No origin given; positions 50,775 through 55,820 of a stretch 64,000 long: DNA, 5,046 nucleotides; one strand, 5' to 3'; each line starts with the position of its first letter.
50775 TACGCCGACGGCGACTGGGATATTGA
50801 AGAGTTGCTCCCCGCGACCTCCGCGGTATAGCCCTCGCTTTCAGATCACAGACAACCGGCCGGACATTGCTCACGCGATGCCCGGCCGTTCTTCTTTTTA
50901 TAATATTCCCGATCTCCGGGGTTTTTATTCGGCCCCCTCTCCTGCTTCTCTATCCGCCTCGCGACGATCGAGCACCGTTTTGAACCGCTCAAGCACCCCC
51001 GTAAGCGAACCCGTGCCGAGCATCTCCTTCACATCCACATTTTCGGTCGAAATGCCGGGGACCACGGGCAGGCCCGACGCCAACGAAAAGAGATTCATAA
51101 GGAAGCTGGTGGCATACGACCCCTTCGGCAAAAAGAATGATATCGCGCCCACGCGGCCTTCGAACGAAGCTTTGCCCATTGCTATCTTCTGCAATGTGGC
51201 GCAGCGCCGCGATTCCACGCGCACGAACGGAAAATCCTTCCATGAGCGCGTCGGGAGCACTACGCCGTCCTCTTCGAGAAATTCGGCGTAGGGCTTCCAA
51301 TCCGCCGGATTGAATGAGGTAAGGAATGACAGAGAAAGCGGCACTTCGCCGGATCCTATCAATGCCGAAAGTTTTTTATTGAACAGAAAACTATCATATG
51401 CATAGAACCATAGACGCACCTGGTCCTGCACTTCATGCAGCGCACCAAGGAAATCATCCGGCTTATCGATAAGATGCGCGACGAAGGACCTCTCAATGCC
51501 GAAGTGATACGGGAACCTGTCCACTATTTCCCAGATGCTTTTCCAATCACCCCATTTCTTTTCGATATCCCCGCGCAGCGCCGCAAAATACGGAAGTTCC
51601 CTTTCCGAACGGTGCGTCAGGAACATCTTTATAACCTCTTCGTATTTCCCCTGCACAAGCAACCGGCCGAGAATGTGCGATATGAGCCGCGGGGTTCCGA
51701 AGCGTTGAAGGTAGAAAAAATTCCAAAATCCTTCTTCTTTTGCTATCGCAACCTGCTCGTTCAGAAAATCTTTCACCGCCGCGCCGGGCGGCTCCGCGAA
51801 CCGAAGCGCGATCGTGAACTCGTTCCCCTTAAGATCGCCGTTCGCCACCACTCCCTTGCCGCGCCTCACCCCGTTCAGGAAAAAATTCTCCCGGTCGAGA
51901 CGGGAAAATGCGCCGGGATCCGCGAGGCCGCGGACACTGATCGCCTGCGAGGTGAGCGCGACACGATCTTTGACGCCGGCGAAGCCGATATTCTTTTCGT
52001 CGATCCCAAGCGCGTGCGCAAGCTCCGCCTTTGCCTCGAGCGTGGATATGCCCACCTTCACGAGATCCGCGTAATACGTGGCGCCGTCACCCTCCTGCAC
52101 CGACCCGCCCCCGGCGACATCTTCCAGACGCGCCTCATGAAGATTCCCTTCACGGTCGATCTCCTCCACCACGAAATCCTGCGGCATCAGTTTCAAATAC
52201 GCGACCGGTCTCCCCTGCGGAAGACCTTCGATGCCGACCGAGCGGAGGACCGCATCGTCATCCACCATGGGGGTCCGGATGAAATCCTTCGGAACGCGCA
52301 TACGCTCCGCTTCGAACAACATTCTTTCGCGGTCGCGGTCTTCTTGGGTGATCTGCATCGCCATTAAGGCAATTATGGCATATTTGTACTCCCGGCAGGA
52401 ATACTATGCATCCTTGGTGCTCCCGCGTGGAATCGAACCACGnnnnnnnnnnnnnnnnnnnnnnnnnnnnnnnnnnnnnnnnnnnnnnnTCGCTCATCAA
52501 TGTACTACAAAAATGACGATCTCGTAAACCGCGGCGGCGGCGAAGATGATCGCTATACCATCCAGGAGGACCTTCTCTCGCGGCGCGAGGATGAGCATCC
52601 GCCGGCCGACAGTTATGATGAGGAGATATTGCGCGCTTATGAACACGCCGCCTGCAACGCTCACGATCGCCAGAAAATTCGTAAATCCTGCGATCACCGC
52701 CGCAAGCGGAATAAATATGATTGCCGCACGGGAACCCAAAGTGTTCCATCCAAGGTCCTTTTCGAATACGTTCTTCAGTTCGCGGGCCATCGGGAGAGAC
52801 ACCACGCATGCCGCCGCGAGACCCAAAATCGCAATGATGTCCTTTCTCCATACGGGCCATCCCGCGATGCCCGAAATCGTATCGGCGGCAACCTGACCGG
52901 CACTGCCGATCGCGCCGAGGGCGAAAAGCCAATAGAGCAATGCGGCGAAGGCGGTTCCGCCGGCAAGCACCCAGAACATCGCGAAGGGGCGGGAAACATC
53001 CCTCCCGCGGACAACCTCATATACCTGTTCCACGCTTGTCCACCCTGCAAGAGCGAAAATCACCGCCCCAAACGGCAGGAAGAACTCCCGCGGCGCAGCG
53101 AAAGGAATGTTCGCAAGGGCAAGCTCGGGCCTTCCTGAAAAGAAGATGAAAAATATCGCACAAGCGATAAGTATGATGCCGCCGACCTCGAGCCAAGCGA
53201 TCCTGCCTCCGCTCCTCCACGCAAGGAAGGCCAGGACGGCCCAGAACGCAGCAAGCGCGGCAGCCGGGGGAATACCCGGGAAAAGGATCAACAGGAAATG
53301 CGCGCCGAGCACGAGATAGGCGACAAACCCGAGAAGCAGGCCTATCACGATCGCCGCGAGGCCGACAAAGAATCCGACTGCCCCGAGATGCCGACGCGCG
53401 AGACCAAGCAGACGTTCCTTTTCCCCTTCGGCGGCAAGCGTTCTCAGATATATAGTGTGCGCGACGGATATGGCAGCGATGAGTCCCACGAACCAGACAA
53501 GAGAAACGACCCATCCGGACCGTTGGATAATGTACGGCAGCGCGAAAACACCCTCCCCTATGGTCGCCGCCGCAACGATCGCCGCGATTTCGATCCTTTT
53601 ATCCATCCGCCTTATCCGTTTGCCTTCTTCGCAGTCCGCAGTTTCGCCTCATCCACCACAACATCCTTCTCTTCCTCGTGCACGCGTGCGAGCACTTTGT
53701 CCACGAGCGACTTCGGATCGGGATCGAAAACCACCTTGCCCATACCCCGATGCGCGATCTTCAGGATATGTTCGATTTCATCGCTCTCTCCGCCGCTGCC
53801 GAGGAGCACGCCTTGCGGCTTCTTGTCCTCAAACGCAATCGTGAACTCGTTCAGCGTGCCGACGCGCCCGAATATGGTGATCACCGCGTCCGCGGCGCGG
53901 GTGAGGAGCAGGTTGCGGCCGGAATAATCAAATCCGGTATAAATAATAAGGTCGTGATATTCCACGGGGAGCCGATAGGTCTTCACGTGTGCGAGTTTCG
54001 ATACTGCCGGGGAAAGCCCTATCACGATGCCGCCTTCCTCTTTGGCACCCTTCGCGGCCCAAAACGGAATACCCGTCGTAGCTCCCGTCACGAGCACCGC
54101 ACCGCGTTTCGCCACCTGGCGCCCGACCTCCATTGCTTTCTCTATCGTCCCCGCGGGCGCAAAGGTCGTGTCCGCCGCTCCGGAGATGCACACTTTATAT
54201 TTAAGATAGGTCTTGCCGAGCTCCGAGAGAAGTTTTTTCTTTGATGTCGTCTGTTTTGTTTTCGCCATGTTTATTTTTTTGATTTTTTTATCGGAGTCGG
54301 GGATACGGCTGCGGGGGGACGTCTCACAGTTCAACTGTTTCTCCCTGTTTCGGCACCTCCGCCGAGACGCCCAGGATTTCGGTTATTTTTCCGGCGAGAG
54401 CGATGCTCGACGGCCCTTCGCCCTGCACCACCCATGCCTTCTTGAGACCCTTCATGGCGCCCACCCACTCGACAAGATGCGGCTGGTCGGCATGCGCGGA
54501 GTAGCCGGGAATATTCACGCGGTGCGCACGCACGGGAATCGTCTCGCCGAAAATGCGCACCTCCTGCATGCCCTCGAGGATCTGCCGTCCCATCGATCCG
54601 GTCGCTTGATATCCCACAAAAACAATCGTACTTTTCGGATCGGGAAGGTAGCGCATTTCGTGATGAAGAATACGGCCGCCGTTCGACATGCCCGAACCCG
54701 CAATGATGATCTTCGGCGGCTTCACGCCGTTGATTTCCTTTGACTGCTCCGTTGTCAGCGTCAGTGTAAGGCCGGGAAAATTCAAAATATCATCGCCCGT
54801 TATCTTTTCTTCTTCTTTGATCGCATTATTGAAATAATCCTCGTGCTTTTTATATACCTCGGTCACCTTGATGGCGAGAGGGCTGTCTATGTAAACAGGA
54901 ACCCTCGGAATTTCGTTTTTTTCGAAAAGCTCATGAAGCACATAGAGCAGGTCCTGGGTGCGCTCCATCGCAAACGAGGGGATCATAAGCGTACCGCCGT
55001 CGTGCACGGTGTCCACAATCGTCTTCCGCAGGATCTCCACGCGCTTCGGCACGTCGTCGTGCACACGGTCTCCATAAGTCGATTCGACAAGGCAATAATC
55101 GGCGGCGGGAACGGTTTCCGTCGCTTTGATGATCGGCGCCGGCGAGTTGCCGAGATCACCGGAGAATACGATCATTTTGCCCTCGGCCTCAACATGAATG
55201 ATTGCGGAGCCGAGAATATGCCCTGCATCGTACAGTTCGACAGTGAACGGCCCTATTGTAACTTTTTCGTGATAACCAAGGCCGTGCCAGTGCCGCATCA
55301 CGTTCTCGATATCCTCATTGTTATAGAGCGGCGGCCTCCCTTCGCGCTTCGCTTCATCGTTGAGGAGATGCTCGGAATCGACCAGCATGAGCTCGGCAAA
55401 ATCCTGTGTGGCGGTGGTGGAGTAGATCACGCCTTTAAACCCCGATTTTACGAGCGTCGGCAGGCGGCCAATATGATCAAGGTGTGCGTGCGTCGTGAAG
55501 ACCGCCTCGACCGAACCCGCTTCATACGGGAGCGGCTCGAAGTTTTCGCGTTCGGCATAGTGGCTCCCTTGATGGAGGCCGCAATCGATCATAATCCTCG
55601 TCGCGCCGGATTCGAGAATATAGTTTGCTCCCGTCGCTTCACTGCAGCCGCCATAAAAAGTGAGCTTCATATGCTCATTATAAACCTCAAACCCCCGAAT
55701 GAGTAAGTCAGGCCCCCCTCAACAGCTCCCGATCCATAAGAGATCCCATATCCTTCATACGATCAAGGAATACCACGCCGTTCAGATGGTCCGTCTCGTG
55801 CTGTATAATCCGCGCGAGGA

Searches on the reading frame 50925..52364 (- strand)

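Call 47: search_protein_families(library=pfam, proteins=[window:50925-52364:-], max_evalue=0.00001)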
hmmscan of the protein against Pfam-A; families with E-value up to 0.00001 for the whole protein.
window:50925-52364:- (479 aa): 1 family
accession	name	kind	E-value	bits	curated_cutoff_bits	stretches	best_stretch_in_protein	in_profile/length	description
PF01142.23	TruD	-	1.7e-57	195.6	27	1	57-339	18-284/412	tRNA pseudouridine synthase D (TruD)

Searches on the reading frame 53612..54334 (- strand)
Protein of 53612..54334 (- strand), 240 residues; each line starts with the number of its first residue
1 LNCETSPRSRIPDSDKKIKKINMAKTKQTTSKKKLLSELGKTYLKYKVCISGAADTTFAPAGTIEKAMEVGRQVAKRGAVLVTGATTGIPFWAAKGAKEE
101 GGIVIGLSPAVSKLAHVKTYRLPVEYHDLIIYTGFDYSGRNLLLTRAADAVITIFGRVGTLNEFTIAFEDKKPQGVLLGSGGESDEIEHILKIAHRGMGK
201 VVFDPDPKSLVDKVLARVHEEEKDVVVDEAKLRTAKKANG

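Call 47: search_protein_families(library=pfam, proteins=[window:53612-54334:-], max_evalue=0.00001)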
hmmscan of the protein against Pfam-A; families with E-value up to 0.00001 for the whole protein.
window:53612-54334:- (240 aa): 1 family
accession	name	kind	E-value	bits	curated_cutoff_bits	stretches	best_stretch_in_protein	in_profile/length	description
PF18306.6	LDcluster4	-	2.6e-32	112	26.3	1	45-185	1-125/151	SLOG cluster4 family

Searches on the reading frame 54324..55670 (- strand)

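Call 47: search_protein_families(library=pfam, proteins=[window:54324-55670:-], max_evalue=0.00001)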
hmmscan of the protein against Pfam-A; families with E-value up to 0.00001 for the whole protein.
window:54324-55670:- (448 aa): 5 families
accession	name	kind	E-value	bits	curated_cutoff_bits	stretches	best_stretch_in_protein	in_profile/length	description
PF10996.14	Beta-Casp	-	2.4e-38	131.8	27.7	1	238-364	1-120/120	Beta-Casp domain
PF07521.17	RMMBL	-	8.1e-11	42.2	21.6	1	378-440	2-63/63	Zn-dependent metallo-hydrolase RNA specificity domain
PF00753.33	Lactamase_B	-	9.5e-11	42.4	22.7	1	17-177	9-154/196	Metallo-beta-lactamase superfamily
PF16661.11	Lactamase_B_6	-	1.2e-10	41.5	27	1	18-172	1-161/193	Metallo-beta-lactamase superfamily domain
PF12706.13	Lactamase_B_2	-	4.5e-10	39.9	27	1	24-201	1-169/200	Beta-lactamase superfamily domain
